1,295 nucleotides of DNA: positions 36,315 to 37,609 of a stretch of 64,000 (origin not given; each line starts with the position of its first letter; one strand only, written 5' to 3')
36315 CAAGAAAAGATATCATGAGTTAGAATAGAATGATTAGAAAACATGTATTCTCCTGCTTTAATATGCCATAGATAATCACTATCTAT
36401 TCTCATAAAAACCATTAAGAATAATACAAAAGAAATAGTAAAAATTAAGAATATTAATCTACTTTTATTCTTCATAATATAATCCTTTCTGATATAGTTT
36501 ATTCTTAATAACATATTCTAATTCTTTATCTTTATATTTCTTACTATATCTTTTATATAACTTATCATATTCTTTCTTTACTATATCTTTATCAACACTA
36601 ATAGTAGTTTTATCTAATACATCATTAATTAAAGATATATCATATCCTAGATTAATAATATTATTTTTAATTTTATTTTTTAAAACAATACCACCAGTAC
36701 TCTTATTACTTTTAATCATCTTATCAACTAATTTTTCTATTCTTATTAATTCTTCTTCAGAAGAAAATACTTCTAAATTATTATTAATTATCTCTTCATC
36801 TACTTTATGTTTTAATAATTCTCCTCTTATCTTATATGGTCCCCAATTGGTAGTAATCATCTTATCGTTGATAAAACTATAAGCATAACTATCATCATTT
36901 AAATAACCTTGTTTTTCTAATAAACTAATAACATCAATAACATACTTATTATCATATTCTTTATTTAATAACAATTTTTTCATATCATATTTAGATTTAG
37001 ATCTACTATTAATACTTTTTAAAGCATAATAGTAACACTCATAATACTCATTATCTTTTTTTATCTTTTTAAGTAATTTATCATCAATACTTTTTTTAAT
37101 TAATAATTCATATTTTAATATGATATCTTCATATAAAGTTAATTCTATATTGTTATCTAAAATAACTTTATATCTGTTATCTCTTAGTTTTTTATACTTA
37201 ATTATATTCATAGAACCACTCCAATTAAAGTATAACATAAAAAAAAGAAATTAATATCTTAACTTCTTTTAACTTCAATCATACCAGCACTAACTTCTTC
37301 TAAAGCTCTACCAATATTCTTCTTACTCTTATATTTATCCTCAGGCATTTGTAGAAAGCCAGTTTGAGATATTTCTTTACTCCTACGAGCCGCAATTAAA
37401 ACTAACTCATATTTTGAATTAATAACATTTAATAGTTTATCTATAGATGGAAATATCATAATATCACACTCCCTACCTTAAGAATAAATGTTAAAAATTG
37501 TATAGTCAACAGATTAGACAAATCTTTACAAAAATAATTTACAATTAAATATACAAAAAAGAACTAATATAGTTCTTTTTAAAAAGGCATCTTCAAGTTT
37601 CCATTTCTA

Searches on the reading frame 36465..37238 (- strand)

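Call 3: search_protein_families(library=pfam, proteins=[window:36465-37238:-], max_evalue=0.01)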
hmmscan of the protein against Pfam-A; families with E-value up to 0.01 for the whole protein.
window:36465-37238:- (257 aa): 3 families
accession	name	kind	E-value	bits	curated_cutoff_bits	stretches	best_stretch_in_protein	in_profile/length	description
PF02631.22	RecX_HTH2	-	4.5e-10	40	26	1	114-152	1-39/42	RecX, second three-helix domain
PF21981.2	RecX_HTH3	-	0.0033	18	26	0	161-208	1-48/48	RecX, third three-helix domain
PF21982.2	RecX_HTH1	-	0.0041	17.5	26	0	68-104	1-37/40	RecX, first three-helix domain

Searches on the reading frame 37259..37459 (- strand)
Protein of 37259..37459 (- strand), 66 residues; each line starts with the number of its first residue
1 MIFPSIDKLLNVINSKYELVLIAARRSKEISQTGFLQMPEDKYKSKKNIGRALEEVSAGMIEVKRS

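Call 3: search_protein_families(library=pfam, proteins=[window:37259-37459:-], max_evalue=0.01)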
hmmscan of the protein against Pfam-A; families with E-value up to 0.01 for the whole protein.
window:37259-37459:- (66 aa): 1 family
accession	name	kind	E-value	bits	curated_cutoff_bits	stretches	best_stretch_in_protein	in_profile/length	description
PF01192.27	RNA_pol_Rpb6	-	5.1e-12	46.1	26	1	8-62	1-52/53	RNA polymerase Rpb6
